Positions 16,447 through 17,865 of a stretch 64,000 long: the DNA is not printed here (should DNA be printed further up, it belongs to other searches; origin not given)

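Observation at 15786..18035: tRNA-Trp-associated islet: two tiny ORFs, a coiled-coil metallophosphoesterase and an excisionase-type HTH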

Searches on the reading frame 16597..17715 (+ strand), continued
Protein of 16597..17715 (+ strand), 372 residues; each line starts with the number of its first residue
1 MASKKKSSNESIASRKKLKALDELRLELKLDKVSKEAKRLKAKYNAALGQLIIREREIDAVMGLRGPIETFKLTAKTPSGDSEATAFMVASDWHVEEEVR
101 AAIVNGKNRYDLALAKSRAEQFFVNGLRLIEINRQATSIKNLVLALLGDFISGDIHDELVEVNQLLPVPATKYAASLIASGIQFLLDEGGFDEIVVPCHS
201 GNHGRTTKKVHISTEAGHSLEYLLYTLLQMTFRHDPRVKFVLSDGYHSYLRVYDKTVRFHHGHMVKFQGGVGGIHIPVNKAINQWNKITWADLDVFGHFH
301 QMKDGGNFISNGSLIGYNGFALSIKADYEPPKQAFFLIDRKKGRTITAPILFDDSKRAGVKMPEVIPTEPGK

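Call 61: find_related_loci(query=A1, collection=viral_contigs, flank=4000)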
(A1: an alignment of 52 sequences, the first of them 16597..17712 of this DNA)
Query A1 (372 aa) in viral_contigs; peptide patterns used: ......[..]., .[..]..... (x = any residue, [..] = any of these).
440 stretches matched a pattern; 410 encode a relative of the query (tblastn E <= 1e-3); the best 80 are kept; 80 distinct loci.
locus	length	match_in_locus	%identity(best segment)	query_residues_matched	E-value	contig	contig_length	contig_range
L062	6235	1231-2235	56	11-352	5e-129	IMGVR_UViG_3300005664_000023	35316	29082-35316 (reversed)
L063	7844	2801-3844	52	5-353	1e-119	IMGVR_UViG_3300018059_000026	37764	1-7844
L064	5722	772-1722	59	40-358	1e-117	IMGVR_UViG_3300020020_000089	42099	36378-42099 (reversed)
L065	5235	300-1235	55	40-353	3e-117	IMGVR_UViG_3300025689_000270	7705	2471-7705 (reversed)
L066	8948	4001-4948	57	32-351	9e-117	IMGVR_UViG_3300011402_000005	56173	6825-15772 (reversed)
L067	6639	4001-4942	59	40-355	1e-116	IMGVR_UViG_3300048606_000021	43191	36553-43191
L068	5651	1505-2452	57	32-351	2e-116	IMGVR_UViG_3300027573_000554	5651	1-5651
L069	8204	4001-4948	57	32-351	2e-116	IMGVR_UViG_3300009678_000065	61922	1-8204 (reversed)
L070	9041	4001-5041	50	5-352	5e-116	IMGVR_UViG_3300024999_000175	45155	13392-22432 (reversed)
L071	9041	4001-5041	50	5-352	5e-116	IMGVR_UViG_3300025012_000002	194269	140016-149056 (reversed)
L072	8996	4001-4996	54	20-352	2e-115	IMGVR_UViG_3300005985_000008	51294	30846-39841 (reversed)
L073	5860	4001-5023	50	12-352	4e-115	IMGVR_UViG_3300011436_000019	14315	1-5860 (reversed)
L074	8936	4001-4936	58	40-352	7e-114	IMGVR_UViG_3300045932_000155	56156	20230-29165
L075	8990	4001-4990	52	27-352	7e-113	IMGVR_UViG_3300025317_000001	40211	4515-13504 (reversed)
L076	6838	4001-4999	53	17-353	5e-113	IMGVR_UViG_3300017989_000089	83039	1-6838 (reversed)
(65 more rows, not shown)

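Call 72: search_protein_families(library=pfam, proteins=[L022:1-900:+, L022:1799-2353:+, L022:4090-4758:+, L022:5136-5558:+, L022:6945-7283:+, L022:7361-9415:+, L022:9802-10311:+, L022:10390-10962:+, L022:11149-11742:+, L022:11739-12446:+], max_evalue=0.001)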
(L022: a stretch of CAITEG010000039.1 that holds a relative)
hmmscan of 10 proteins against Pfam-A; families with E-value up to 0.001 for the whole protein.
L022:1-900:+ (299 aa): 1 family
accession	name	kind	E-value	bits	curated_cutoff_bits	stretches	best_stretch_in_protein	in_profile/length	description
PF00118.29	Cpn60_TCP1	-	7.2e-37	127.6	34.3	1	4-293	244-488/490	TCP-1/cpn60 chaperonin family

L022:1799-2353:+ (184 aa): 1 family
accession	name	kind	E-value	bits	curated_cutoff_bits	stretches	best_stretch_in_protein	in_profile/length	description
PF01145.31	Band_7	-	2.9e-11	44.2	23.6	1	24-160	5-145/176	SPFH domain / Band 7 family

L022:4090-4758:+ (222 aa): 1 family
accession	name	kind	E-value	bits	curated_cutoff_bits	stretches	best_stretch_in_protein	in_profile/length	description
PF00300.27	His_Phos_1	-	1.3e-27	97.1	21.7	1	31-194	1-166/194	Histidine phosphatase superfamily (branch 1)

L022:5136-5558:+ (140 aa): 2 families
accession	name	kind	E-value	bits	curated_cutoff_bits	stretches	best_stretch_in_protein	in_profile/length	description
PF02945.21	Endonuclease_7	-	1.9e-19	69.8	23.6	1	70-139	7-81/82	Recombination endonuclease VII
PF14471.11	DUF4428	-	0.00075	19.8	27.8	0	88-129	1-39/51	Domain of unknown function (DUF4428)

L022:6945-7283:+ (112 aa): 1 family
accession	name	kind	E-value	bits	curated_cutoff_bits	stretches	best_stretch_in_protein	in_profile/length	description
PF18909.5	dGTP_diPhyd_N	-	2.8e-12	46.9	27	1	23-102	7-83/99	dATP/dGTP diphosphohydrolase, N-terminal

L022:7361-9415:+ (684 aa): 3 families
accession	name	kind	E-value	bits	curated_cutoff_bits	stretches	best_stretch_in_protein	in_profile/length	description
PF17975.6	RNR_Alpha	-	8.4e-11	42.7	26.4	1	15-103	13-100/101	Ribonucleotide reductase alpha domain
PF21995.1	RNR-II_ins_dom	-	1.4e-10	41.8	27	1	163-225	33-101/107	B12-dependent ribonucleotide reductase, insertion domain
PF02867.20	Ribonuc_red_lgC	-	1.8e-07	30.7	23.9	0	483-532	383-436/523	Ribonucleotide reductase, barrel domain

L022:9802-10311:+ (169 aa): 0 families

L022:10390-10962:+ (190 aa): 0 families

L022:11149-11742:+ (197 aa): 0 families

L022:11739-12446:+ (235 aa): 2 families
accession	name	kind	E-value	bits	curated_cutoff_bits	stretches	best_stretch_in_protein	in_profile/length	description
PF00483.29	NTP_transferase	-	2.2e-41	142.5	21.2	1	2-224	1-242/245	Nucleotidyl transferase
PF12804.13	NTP_transf_3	-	1.5e-08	35.4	27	1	3-111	1-98/160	MobA-like NTP transferase domain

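Call 78: fold_search(model_id=the predicted structure, library=viral)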
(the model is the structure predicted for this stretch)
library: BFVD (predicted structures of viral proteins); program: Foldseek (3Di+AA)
matches with E <= 10: 657; with E <= 0.001: 75
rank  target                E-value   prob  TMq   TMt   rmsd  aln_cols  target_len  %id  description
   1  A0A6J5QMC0            6.0e-19  1.00  0.64  0.57  10.7       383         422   21  Uncharacterized protein [uncultured Caudovirales phage]
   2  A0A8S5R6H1            1.6e-18  1.00  0.62  0.49  13.6       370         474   18  DNA polymerase II small subunit [Ackermannviridae sp. ctaCq7]
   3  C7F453                2.0e-18  1.00  0.60  0.59  24.1       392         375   16  (no name in the UniProt tables at hand)
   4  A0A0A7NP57            7.9e-18  1.00  0.58  0.45   9.3       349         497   15  Calcineurin-like phosphoesterase domain-containing protein [Lactobacillus phage LfeInf]
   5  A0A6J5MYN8            5.1e-17  1.00  0.60  0.52   9.2       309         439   18  Uncharacterized protein [uncultured Caudovirales phage]
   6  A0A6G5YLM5            5.1e-17  1.00  0.60  0.54  12.8       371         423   17  (no name in the UniProt tables at hand)
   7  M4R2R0                4.0e-16  1.00  0.61  0.55  12.7       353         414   18  (no name in the UniProt tables at hand)
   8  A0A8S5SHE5            5.4e-16  1.00  0.57  0.53  10.3       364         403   17  DNA polymerase II small subunit [Siphoviridae sp. ctBCr48]
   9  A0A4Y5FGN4            6.1e-16  1.00  0.61  0.54   9.7       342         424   16  DNA polymerase [Lactobacillus phage 3-521]
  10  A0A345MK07            9.3e-16  1.00  0.60  0.52   8.7       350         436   17  Putative metallophosphatase [Bacillus phage BSP38]
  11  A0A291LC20            6.4e-15  1.00  0.61  0.81   3.1       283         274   17  Metallo-dependent phosphatase [Caulobacter phage Lullwater]
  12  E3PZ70                1.1e-13  1.00  0.53  0.51   9.3       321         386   13  Uncharacterized protein [Roseovarius sp. 217 phage 1]
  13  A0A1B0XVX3            5.8e-13  1.00  0.55  0.63   9.6       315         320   17  Calcineurin-like phosphoesterase domain-containing protein [Campylobacter phage PC5]
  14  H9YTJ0                1.0e-12  1.00  0.55  0.59   7.2       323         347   16  (no name in the UniProt tables at hand)
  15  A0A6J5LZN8            1.8e-12  1.00  0.53  0.43  10.2       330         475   14  Uncharacterized protein [uncultured Caudovirales phage]
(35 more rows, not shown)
